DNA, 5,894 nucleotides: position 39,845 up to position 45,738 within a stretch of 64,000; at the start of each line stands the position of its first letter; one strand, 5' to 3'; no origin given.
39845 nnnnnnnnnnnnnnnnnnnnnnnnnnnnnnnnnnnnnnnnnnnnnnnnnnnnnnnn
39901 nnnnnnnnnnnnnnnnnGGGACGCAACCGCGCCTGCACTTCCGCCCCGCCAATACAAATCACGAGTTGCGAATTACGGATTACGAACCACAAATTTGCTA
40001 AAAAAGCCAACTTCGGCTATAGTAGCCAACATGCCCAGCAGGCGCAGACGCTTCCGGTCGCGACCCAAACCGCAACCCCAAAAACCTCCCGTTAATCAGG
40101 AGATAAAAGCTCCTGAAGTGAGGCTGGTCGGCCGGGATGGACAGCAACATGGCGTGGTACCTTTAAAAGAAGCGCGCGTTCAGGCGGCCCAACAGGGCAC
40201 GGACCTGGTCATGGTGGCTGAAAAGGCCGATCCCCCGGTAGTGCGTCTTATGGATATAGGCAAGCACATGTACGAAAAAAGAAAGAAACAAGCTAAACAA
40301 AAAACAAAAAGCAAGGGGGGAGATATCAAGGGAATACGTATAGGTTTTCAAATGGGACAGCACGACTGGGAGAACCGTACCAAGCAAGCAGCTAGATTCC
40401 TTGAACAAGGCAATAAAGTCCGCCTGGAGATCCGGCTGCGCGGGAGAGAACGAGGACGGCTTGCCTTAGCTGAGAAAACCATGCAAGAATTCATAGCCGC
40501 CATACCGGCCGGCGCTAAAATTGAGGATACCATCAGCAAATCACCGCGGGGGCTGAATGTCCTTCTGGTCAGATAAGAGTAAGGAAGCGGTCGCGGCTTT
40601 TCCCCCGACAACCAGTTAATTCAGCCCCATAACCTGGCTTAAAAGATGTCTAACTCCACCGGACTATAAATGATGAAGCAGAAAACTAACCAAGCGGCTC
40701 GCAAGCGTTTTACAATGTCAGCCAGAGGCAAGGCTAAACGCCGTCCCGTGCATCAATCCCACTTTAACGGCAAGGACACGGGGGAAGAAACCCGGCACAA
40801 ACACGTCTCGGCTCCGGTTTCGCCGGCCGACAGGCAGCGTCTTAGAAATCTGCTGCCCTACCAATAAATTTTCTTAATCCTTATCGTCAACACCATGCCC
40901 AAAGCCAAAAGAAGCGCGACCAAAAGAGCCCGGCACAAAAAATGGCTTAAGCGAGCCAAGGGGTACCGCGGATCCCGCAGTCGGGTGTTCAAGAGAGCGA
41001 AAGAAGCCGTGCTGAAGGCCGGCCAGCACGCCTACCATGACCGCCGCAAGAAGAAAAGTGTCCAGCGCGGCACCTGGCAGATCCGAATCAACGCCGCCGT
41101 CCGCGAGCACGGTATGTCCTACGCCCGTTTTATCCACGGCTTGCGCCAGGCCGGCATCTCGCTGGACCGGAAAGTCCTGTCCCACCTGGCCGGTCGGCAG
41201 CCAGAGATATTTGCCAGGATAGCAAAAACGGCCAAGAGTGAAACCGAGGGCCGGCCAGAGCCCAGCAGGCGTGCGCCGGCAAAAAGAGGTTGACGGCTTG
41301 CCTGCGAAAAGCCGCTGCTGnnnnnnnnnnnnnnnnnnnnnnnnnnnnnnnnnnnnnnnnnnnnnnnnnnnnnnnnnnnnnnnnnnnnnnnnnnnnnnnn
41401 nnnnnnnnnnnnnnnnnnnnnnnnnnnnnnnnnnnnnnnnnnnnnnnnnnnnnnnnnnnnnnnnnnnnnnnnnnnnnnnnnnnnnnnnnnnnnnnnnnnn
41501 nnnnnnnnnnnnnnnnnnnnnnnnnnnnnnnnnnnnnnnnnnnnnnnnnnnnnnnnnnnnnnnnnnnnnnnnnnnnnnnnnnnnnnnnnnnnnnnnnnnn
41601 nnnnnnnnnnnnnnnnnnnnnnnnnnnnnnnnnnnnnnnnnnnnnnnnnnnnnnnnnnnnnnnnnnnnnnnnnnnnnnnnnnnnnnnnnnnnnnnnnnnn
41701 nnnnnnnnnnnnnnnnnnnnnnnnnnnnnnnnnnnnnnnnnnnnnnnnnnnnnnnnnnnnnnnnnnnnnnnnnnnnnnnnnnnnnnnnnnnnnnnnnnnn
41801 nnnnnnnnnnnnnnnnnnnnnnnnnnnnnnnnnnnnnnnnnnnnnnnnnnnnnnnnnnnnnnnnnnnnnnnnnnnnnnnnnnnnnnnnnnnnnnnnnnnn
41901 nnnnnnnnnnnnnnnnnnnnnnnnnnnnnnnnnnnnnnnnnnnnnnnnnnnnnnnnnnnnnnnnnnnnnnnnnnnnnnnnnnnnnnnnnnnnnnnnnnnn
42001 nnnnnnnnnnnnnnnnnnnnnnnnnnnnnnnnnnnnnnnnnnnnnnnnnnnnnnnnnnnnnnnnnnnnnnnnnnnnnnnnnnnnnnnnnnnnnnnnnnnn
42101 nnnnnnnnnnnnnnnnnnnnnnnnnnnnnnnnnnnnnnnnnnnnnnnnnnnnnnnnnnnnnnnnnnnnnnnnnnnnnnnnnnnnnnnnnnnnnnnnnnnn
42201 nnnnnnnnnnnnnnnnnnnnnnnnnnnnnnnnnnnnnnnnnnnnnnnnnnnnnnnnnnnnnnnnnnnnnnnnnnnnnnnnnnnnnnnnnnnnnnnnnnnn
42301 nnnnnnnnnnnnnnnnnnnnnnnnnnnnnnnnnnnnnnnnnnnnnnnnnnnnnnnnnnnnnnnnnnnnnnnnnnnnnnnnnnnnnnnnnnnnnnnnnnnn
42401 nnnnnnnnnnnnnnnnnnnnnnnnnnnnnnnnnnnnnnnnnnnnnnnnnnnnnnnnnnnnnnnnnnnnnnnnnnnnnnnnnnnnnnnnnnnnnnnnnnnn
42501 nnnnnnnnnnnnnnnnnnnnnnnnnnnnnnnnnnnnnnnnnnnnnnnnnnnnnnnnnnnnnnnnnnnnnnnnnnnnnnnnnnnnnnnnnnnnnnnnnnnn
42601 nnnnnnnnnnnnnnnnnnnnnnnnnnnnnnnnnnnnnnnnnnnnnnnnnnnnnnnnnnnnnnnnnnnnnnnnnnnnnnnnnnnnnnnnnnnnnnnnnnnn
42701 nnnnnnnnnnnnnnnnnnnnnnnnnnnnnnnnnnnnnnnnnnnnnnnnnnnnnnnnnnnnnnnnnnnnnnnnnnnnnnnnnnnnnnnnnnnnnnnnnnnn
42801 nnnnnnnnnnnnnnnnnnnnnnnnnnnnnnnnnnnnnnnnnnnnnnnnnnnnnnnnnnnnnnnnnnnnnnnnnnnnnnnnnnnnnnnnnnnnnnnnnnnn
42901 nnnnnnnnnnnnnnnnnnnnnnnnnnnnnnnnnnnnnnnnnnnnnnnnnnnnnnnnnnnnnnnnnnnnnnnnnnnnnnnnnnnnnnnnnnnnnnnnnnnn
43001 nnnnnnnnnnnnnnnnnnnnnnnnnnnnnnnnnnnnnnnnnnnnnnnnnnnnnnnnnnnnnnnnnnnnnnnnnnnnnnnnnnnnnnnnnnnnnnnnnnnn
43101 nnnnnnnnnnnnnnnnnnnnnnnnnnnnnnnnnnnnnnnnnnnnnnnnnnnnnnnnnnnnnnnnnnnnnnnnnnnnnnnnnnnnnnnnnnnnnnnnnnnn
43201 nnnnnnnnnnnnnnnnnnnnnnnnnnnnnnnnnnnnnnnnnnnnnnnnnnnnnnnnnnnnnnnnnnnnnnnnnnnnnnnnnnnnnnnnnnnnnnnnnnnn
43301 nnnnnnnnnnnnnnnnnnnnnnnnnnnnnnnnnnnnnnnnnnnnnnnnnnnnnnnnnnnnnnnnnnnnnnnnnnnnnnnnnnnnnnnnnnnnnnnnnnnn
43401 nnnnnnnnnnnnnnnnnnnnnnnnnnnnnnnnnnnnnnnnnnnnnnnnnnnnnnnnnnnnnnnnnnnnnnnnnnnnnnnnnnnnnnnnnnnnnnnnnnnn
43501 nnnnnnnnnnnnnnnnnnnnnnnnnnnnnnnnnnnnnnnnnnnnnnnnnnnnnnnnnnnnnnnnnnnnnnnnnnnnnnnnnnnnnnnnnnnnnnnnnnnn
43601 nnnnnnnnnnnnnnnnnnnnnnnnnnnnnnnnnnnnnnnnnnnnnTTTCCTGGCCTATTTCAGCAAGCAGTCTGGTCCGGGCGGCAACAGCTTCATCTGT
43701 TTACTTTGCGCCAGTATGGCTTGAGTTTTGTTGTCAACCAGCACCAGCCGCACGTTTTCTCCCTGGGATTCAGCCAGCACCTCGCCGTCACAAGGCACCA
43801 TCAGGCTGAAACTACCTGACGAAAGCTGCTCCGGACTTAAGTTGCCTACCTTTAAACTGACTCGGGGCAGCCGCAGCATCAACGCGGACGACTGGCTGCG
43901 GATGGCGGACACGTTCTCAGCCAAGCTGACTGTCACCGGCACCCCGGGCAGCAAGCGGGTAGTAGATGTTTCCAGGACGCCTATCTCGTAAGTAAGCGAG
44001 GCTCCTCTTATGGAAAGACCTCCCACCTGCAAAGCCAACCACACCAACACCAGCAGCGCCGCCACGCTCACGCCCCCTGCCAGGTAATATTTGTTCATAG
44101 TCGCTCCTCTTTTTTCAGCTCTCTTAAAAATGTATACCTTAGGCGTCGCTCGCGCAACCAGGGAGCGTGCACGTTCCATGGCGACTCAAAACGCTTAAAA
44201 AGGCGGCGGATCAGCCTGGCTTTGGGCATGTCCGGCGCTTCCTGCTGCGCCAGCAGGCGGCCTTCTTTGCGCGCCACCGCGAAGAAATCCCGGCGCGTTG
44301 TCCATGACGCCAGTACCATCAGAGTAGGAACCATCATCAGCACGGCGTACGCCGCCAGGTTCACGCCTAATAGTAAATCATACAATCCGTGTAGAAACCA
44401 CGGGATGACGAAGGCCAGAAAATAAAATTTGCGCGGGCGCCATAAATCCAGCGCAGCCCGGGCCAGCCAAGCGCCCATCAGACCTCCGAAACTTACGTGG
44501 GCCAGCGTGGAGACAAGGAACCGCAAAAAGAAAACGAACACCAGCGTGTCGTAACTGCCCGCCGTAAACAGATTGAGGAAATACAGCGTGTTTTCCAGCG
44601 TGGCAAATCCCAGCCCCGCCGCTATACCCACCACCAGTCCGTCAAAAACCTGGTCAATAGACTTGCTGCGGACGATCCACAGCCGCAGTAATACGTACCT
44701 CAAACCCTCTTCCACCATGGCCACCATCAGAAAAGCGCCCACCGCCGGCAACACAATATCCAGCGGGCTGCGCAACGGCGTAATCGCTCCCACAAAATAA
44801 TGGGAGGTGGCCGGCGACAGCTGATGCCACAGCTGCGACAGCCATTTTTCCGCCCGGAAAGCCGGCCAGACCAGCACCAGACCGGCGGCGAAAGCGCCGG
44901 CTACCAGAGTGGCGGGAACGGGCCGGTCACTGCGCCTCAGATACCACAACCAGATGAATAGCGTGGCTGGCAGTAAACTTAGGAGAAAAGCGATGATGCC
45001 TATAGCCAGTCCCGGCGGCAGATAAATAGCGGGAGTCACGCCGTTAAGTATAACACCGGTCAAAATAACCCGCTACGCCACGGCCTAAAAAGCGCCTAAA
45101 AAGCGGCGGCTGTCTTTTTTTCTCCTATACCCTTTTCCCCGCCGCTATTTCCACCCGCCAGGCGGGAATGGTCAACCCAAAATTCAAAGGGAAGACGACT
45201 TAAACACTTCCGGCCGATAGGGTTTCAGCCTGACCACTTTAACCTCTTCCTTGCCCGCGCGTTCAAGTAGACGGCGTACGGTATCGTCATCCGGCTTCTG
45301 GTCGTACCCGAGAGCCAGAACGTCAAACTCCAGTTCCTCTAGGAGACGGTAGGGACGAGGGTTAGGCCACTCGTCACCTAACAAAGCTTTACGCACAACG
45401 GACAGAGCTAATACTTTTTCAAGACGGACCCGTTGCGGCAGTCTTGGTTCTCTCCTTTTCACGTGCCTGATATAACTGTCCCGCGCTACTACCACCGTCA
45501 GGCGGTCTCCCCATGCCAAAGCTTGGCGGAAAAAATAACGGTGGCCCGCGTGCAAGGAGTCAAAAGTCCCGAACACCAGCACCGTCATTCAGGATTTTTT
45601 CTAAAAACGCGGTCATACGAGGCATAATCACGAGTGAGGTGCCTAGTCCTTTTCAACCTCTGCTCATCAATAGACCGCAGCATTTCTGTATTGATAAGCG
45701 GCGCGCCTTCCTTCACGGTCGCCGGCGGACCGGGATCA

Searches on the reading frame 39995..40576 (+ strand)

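Call 28: search_protein_families(library=pfam, proteins=[window:39995-40576:+], max_evalue=0.0001)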
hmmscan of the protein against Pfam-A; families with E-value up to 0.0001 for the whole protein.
window:39995-40576:+ (193 aa): 2 families
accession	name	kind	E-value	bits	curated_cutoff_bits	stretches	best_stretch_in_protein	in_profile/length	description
PF05198.21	IF3_N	-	1.5e-25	89.6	26.9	1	33-101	1-69/70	Translation initiation factor IF-3, N-terminal domain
PF00707.27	IF3_C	-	2.8e-16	59.7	34.8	1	110-191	2-83/86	Translation initiation factor IF-3, C-terminal domain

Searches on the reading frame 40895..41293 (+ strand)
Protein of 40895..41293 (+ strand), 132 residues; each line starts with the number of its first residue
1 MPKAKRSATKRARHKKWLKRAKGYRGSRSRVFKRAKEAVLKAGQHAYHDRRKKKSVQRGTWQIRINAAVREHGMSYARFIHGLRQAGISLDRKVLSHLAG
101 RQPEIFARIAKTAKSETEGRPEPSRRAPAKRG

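Call 28: search_protein_families(library=pfam, proteins=[window:40895-41293:+], max_evalue=0.0001)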
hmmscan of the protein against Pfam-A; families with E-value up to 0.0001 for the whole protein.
window:40895-41293:+ (132 aa): 1 family
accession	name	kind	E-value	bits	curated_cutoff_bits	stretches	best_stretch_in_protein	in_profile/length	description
PF00453.23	Ribosomal_L20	-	5.6e-38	129.8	30.8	1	4-108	2-106/107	Ribosomal protein L20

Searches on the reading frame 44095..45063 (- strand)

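Call 5: search_protein_families(library=pfam, proteins=[window:44095-45063:-], max_evalue=0.01)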
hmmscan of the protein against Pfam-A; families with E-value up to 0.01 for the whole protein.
window:44095-45063:- (322 aa): 1 family
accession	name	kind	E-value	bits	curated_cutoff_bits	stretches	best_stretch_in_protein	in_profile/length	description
PF13367.11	PrsW-protease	-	1.8e-27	96.6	23.5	1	50-250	2-195/196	PrsW family intramembrane metalloprotease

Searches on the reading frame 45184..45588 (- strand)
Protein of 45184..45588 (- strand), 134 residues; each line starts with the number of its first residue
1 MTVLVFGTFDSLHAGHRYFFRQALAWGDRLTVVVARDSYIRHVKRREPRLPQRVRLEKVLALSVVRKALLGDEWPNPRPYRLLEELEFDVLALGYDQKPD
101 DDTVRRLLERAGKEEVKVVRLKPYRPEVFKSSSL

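Call 5: search_protein_families(library=pfam, proteins=[window:45184-45588:-], max_evalue=0.01)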
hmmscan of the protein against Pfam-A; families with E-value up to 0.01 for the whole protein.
window:45184-45588:- (134 aa): 2 families
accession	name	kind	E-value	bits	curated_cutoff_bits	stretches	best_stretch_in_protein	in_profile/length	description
PF01467.32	CTP_transf_like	-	3.4e-09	37.4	21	1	5-132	2-127/133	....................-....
PF06574.18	FAD_syn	-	0.0025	18.1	27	1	2-30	8-36/158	FAD synthetase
